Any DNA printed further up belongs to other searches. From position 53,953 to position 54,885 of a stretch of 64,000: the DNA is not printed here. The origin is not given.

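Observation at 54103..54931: Minimal stand-alone class III nucleotidyl cyclase whose GTG start is overlapped by a 74-aa two-TM ORF; an A7 tract marks the spot where one base fewer fuses them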

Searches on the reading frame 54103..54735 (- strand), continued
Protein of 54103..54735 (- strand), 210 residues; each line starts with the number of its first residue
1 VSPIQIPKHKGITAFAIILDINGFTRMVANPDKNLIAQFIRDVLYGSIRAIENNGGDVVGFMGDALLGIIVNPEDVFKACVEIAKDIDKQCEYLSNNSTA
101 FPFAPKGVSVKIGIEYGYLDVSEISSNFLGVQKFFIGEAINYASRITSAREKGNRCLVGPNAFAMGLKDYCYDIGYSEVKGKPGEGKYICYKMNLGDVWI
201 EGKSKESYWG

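Call 30: search_solved_structures(query=A1, max_evalue=0.01, show_alignments=3)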
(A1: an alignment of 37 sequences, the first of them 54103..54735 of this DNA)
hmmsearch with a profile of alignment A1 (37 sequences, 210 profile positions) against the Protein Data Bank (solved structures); distinct sequences matched with E-value up to 0.01: 29.
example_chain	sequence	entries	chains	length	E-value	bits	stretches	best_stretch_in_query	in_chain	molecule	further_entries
1wc0_A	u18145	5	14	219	2.8e-06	30.3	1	17-160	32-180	ADENYLATE CYCLASE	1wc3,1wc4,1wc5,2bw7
1wc1_A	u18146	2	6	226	3.1e-06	30.1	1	17-160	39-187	ADENYLATE CYCLASE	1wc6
7r65_A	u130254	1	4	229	5.9e-06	29.2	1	13-153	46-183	Adenylate/guanylate cyclase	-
5mbg_A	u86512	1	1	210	8.3e-06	28.7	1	15-184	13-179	Beta subunit of photoactivated adenylyl cyclase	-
3r5g_A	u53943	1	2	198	1.2e-05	28.2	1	17-181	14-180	CyaB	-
4oya_A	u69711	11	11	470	1.7e-05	27.7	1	9-156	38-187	Adenylate cyclase type 10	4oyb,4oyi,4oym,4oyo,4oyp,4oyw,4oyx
4cm2_A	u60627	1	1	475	1.8e-05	27.7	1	9-156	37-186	ADENYLATE CYCLASE TYPE 10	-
4clf_A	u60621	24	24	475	1.8e-05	27.7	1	9-156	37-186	ADENYLATE CYCLASE TYPE 10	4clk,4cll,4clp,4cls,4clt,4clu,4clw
4cm0_A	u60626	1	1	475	1.8e-05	27.6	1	9-156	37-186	SOLUBLE ADENYLYL CYCLASE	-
5m27_A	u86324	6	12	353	3.6e-05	26.7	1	16-184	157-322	Beta subunit of photoactivated adenylyl cyclase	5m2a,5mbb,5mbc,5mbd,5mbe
5mbk_A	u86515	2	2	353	3.6e-05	26.7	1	16-184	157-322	Beta subunit of photoactivated adenylyl cyclase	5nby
5mbj_A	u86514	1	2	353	3.6e-05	26.7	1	16-184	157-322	Beta subunit of photoactivated adenylyl cyclase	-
5mbh_A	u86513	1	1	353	5.8e-05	26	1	16-184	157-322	Beta subunit of photoactivated adenylyl cyclase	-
2w01_A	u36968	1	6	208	0.00029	23.7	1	41-184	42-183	ADENYLATE CYCLASE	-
7pd4_A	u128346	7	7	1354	0.00055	22.8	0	112-190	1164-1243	Adenylate cyclase 9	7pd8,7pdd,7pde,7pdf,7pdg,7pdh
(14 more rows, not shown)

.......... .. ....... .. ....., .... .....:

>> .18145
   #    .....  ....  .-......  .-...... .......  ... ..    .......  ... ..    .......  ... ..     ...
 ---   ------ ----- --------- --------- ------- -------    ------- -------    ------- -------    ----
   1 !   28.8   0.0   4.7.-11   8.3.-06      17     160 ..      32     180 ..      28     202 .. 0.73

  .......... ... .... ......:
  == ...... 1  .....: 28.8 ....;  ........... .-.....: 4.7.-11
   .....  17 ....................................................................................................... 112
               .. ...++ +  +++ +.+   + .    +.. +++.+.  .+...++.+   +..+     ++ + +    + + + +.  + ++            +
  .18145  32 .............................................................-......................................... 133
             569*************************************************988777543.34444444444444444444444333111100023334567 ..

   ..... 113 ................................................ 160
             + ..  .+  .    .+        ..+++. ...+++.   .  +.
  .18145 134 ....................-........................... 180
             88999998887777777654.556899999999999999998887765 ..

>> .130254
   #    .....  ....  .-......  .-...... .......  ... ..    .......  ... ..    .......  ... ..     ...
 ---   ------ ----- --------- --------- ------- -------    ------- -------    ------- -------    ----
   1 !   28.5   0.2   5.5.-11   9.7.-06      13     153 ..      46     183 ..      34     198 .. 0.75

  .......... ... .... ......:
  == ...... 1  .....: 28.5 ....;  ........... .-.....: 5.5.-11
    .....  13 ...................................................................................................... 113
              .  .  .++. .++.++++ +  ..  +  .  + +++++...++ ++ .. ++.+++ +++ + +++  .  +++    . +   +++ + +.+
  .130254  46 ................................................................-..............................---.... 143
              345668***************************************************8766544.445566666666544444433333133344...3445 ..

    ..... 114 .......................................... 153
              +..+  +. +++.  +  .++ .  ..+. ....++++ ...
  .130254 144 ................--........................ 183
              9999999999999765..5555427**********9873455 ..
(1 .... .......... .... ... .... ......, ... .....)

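Call 33: search_protein_families(library=pfam, proteins=[L004:1987-2664:+, L002:5693-6178:+, L002:4272-4988:+, L002:3757-4257:+, L001:4365-4973:+, L001:5830-6453:-, L037:5658-6173:+, L098:1871-2539:+], max_evalue=0.1)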
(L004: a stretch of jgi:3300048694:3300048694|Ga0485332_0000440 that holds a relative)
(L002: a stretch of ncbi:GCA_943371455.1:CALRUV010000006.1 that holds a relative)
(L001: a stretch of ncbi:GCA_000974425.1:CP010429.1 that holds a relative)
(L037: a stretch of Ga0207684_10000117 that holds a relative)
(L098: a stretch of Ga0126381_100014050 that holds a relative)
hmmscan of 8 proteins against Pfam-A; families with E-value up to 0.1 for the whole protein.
L004:1987-2664:+ (225 aa): 1 family
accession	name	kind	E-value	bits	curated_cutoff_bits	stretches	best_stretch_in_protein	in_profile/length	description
PF06062.16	UPF0231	-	0.05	14.4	25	0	79-138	11-70/121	Uncharacterised protein family (UPF0231)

L002:5693-6178:+ (161 aa): 3 families
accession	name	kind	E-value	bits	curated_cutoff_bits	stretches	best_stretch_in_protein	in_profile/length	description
PF00558.24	Vpu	-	0.029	14.6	24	1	108-153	5-49/81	Vpu protein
PF04977.20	DivIC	-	0.034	14.4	28.9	1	116-153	2-39/80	Septum formation initiator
PF02118.27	Srg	-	0.057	13.5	22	1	80-149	149-211/275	Srg family chemoreceptor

L002:4272-4988:+ (238 aa): 0 families

L002:3757-4257:+ (166 aa): 4 families
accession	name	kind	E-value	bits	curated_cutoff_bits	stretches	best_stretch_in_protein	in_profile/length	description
PF18967.5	PycTM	-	1.8e-07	31.9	27.2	1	58-146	11-101/107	Pycsar effector protein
PF06589.16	CRA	-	0.017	15.6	26.6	1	64-163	7-110/123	Circumsporozoite-related antigen (CRA)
PF13727.12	CoA_binding_3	-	0.024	15.1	25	1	22-76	10-64/175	CoA-binding domain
PF25672.1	BBH37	-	0.039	14.4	27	1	90-145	13-67/184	BBH37 helical domain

L001:4365-4973:+ (202 aa): 0 families

L001:5830-6453:- (207 aa): 0 families

L037:5658-6173:+ (171 aa): 2 families
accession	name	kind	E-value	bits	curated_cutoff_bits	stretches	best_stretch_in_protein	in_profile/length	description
PF18967.5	PycTM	-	1.2e-10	42.2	27.2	1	54-145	8-106/107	Pycsar effector protein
PF22570.1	LiaF-TM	-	0.09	14.1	27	0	34-91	7-58/98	LiaF transmembrane domain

L098:1871-2539:+ (222 aa): 1 family
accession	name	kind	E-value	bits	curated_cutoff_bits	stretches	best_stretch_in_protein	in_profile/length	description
PF18967.5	PycTM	-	3.5e-13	50.3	27.2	1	116-204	12-107/107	Pycsar effector protein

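Call 34: search_protein_families(library=padloc, proteins=[L004:1987-2664:+, L002:5693-6178:+, L002:4272-4988:+, L002:3757-4257:+, L001:4365-4973:+, L001:5830-6453:-, L037:5658-6173:+, L098:1871-2539:+], max_evalue=0.1)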
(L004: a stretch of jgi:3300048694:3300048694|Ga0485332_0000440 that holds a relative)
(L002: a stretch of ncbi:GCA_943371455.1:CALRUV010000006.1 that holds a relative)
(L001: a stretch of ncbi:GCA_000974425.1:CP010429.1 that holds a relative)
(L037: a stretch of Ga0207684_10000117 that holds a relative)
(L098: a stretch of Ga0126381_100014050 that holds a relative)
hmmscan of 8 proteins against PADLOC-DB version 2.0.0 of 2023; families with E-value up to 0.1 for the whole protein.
L004:1987-2664:+ (225 aa): 0 families

L002:5693-6178:+ (161 aa): 0 families

L002:4272-4988:+ (238 aa): 13 families
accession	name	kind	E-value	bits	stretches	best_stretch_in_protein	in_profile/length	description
PDLC02367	PycC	-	1.3e-54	183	1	1-227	1-220/226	-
PDLC00766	PycC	-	1.2e-38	130.8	1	1-226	1-224/232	Pycsar cyclase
PDLC02368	PycC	-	3.1e-28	97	1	8-234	10-231/234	-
PDLC02369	PycC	-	4.9e-20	70.1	1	5-219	7-215/248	-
PDLC00763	PycC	-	1.8e-17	61.6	1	8-218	16-231/268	Pycsar cyclase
PDLC00765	PycC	-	4.6e-13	47.1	1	6-200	221-416/477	Pycsar cyclase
PDLC02370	PycC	-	6.2e-12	43.5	1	45-146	83-189/340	-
PDLC00764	PycC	-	4.1e-08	30.6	1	44-146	95-204/449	Pycsar cyclase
PDLC02366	PycC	-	5.7e-07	26.8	1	102-200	113-205/486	-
PDLC00767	PycC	-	7.3e-07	26.8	1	45-145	94-199/337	Pycsar cyclase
PDLC00734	PycC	-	4.6e-06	24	1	63-210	209-359/374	Pycsar cyclase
PDLC00761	PycC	-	5e-06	23.6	1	43-150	105-220/438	Pycsar cyclase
PDLC00762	PycC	-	2.8e-05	21.1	1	103-200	118-210/508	Pycsar cyclase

L002:3757-4257:+ (166 aa): 12 families
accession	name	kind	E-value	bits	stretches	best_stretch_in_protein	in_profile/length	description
PDLC02364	PycTM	-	5.6e-31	106.1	1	3-162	2-152/160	-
PDLC02363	PycTM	-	1e-27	94.9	1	3-163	2-153/154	-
PDLC02365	PycTM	-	7.3e-20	69.9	1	6-161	1-160/165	-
PDLC00711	Effector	-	1e-14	53.1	1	3-160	4-158/164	2TM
PDLC00700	Effector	-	3.9e-14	51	1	24-161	22-165/173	2TM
PDLC00692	Effector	-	1.5e-13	49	1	10-162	7-154/167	2TM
PDLC00685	Effector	-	2.2e-13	48.4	1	2-161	13-167/174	2TM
PDLC00668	Effector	-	5.1e-11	40.8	1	12-160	16-174/184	2TM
PDLC00678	Effector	-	8.1e-11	40.3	1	3-165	7-176/184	2TM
PDLC02362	PycTM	-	1.7e-10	39.6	1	96-161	18-68/74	-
PDLC00691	Effector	-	1.2e-08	33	1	11-163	8-169/176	2TM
PDLC00698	Effector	-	2.2e-07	29.1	2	6-98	5-101/198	2TM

L001:4365-4973:+ (202 aa): 0 families

L001:5830-6453:- (207 aa): 0 families

L037:5658-6173:+ (171 aa): 12 families
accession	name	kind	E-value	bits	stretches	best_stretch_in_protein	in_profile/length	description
PDLC00685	Effector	-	2.4e-49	165.5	1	6-159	17-171/174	2TM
PDLC00692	Effector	-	9.9e-38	127.6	1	7-157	4-155/167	2TM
PDLC02364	PycTM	-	8.4e-30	102.3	1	6-157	5-153/160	-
PDLC02363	PycTM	-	2.7e-26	90.3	1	3-156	2-152/154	-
PDLC00711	Effector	-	4.2e-24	83.6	1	3-158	4-162/164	2TM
PDLC02365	PycTM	-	2.1e-15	55.4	1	8-153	3-154/165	-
PDLC00700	Effector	-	4e-15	54.2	1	20-158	18-168/173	2TM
PDLC02362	PycTM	-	3.5e-08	32.2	1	88-157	16-68/74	-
PDLC00678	Effector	-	4.4e-08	31.4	1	87-152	103-169/184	2TM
PDLC00668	Effector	-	1.1e-06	26.7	1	29-159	40-179/184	2TM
PDLC00691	Effector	-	8.3e-05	20.5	1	88-157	94-167/176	2TM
PDLC00698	Effector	-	0.02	12.9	1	111-156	144-189/198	2TM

L098:1871-2539:+ (222 aa): 10 families
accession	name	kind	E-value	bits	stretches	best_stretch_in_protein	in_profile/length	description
PDLC02364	PycTM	-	4.9e-25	86.8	1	61-214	7-151/160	-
PDLC02363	PycTM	-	3e-19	67.4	1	65-214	11-152/154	-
PDLC00711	Effector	-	3.3e-19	67.7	1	75-206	23-152/164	2TM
PDLC00700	Effector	-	3.8e-11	41.3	1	79-202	24-154/173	2TM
PDLC00685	Effector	-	9.4e-09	33.3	1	115-204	65-158/174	2TM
PDLC02365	PycTM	-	7e-08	31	1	67-205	9-152/165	-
PDLC00678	Effector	-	7.2e-07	27.4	1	80-206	31-165/184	2TM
PDLC00692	Effector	-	4.4e-06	24.7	1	107-213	48-153/167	2TM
PDLC00668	Effector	-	4e-05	21.6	1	56-166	7-120/184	2TM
PDLC00691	Effector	-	0.00052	17.9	1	69-164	13-112/176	2TM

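Call 58: predict_structure(alignment_id=A1)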
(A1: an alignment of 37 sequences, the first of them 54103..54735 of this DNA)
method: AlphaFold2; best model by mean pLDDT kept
length: 210 residues; sequences in the alignment: 37
mean_pLDDT: 92.1   pTM: 0.90
mean pLDDT of the five models: 92.1, 92.1, 91.9, 90.9, 90.9
residues with pLDDT >= 90: 148; 70-90: 60; 50-70: 2; < 50: 0
segments of 3 or more residues with pLDDT < 50: none
pLDDT, mean of each block of 10 residues (from residue 1): 73 97 89 80 93 96 93 98 96 91 88 98 88 93 95 95 98 95 96 95 86
secondary structure, 60 per line:
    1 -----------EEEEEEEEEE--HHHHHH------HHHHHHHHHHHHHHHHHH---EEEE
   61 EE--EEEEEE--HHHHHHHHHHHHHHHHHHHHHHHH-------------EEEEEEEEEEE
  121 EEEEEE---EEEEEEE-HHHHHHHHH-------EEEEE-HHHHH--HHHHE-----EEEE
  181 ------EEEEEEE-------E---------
elements in order: E12-21 H24-29 H36-53 E57-62 E65-70 H73-96 E110-126 E130-136 H138-146 E154-158 H160-164 H167-170 E177-180 E187-193

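Call 61: fold_search(model_id=the predicted structure, library=pdb)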
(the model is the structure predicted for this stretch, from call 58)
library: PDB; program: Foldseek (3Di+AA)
matches with E <= 10: 1093; with E <= 0.001: 189
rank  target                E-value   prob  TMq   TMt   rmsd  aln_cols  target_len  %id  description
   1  1wc5_D                2.0e-14  1.00  0.72  0.77   3.3       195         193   20  Soluble adenylyl cyclase CyaC from S. platensis in complex with alpha, beta-methylene-ATP in presence of bicarbonate (released 2004-12-20)
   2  1wc1_B                2.1e-14  1.00  0.72  0.77   3.3       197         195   20  Soluble adenylyl cyclase CyaC from S. platensis in complex with Rp- ATPalphaS (released 2004-12-20)
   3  1wc1_C                2.5e-14  1.00  0.72  0.78   3.3       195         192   20  Soluble adenylyl cyclase CyaC from S. platensis in complex with Rp- ATPalphaS (released 2004-12-20)
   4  1wc3_B                2.7e-14  1.00  0.70  0.75   3.6       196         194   20  Soluble adenylyl cyclase CyaC from S. platensis in complex with alpha, beta-methylene-ATP and Strontium (released 2004-12-20)
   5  1wc1_A                3.2e-14  1.00  0.72  0.77   3.3       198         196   20  Soluble adenylyl cyclase CyaC from S. platensis in complex with Rp- ATPalphaS (released 2004-12-20)
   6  1wc4_A                3.2e-14  1.00  0.71  0.74   3.6       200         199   20  Soluble adenylyl cyclase CyaC from S. platensis in complex with alpha, beta-methylene-ATP and Europium (released 2004-12-20)
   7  2w01_B                5.0e-14  1.00  0.75  0.79   3.8       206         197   16  Crystal structure of the guanylyl cyclase Cya2 (released 2008-09-30)
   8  1wc0_B                7.2e-14  1.00  0.70  0.75   3.5       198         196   20  Soluble adenylyl cyclase CyaC from S. platensis in complex with alpha, beta-methylene-ATP (released 2004-12-20)
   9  1wc0_A                9.2e-14  1.00  0.71  0.74   3.6       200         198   20  Soluble adenylyl cyclase CyaC from S. platensis in complex with alpha, beta-methylene-ATP (released 2004-12-20)
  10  1wc5_A                9.8e-14  1.00  0.73  0.79   3.2       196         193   20  Soluble adenylyl cyclase CyaC from S. platensis in complex with alpha, beta-methylene-ATP in presence of bicarbonate (released 2004-12-20)
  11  1wc4_B                9.8e-14  1.00  0.71  0.75   3.5       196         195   20  Soluble adenylyl cyclase CyaC from S. platensis in complex with alpha, beta-methylene-ATP and Europium (released 2004-12-20)
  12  2w01_C                1.2e-13  1.00  0.74  0.77   4.2       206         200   16  Crystal structure of the guanylyl cyclase Cya2 (released 2008-09-30)
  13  2bw7_B                1.3e-13  1.00  0.73  0.78   3.2       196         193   20  A novel mechanism for adenylyl cyclase inhibition from the crystal structure of its complex with catechol estrogen (released 2005-07-20)
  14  2w01_A                4.6e-13  1.00  0.75  0.78   4.4       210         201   16  Crystal structure of the guanylyl cyclase Cya2 (released 2008-09-30)
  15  2w01_D                7.0e-13  1.00  0.73  0.77   2.7       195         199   17  Crystal structure of the guanylyl cyclase Cya2 (released 2008-09-30)
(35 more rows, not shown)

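Call 64: search_protein_families(library=pfam, alignment_id=A5, max_evalue=0.0001)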
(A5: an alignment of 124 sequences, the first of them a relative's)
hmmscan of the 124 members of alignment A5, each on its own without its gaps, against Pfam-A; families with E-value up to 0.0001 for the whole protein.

A. member 1, L001:3435-4307:+ (290 aa): 0 families

B. families by the number of members that match (of 124 scanned): 85 families (the first 25 are shown)
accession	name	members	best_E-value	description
PF18967.5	PycTM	12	4.1e-14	Pycsar effector protein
PF00211.25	Guanylate_cyc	5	5.7e-15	Adenylate and Guanylate cyclase catalytic domain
PF03235.19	GmrSD_N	4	8.2e-37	GmrSD restriction endonuclease, N-terminal domain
PF07505.17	DUF5131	3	3.3e-98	Protein of unknown function (DUF5131)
PF01878.24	EVE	2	5.5e-32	EVE domain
PF04471.18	Mrr_cat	2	1e-25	Restriction endonuclease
PF18734.6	HEPN_AbiU2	2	4.8e-25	AbiU2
PF07510.16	GmrSD_C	2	1.7e-23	GmrSD restriction endonucleases, C-terminal domain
PF12950.13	TaqI_C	2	2.8e-16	TaqI-like C-terminal specificity domain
PF08867.16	FRG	2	1.7e-12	FRG domain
PF10544.15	T5orf172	2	7.6e-12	T5orf172 domain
PF13455.12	MUG113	2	3.4e-10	Meiotically up-regulated gene 113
PF02463.25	SMC_N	2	1.2e-05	RecF/RecN/SMC N terminal domain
PF01979.26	Amidohydro_1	1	4.7e-76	Amidohydrolase family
PF00152.25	tRNA-synt_2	1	6e-68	tRNA synthetases class II (D, K and N)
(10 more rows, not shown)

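Call 65: search_protein_families(library=padloc, alignment_id=A5, max_evalue=0.00001)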
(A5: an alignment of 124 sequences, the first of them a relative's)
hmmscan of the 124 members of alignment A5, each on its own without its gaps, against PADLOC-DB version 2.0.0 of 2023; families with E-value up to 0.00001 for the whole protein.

A. member 1, L001:3435-4307:+ (290 aa): 2 families
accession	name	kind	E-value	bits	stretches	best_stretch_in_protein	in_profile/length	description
PDLC03073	Specificity_I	-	1.8e-07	28.7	1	91-167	325-400/437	Type I specificity subunit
PDLC03076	Specificity_I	-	1.2e-06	26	1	50-147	367-465/488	Type I specificity subunit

B. families by the number of members that match (of 124 scanned): 265 families (the first 25 are shown)
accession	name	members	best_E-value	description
PDLC02364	PycTM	13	4.6e-31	-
PDLC02363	PycTM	13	1e-27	-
PDLC02365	PycTM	13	5.3e-20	-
PDLC00700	Effector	12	7.9e-34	2TM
PDLC00711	Effector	12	4.2e-24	2TM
PDLC02367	PycC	11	6.4e-68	-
PDLC00766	PycC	11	1.6e-44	Pycsar cyclase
PDLC02369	PycC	11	4.6e-27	-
PDLC00692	Effector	10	9.9e-38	2TM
PDLC02368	PycC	10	1.3e-31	-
PDLC02370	PycC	10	8.5e-31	-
PDLC00678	Effector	9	1.5e-22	2TM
PDLC00767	PycC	9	2.1e-21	Pycsar cyclase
PDLC00763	PycC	9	8e-21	Pycsar cyclase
PDLC00764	PycC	9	2.7e-20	Pycsar cyclase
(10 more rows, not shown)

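Call 75: find_encoding_contigs(protein=P0002, flank=3000, max_places=3)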
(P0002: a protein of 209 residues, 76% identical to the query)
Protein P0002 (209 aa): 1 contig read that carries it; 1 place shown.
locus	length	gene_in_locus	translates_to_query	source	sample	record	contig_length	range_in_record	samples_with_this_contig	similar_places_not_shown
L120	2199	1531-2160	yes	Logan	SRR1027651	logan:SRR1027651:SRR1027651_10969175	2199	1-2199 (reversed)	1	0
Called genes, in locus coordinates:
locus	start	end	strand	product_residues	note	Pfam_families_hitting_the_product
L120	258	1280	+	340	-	-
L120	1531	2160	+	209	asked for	PF00211:Guanylate_cyc (weak)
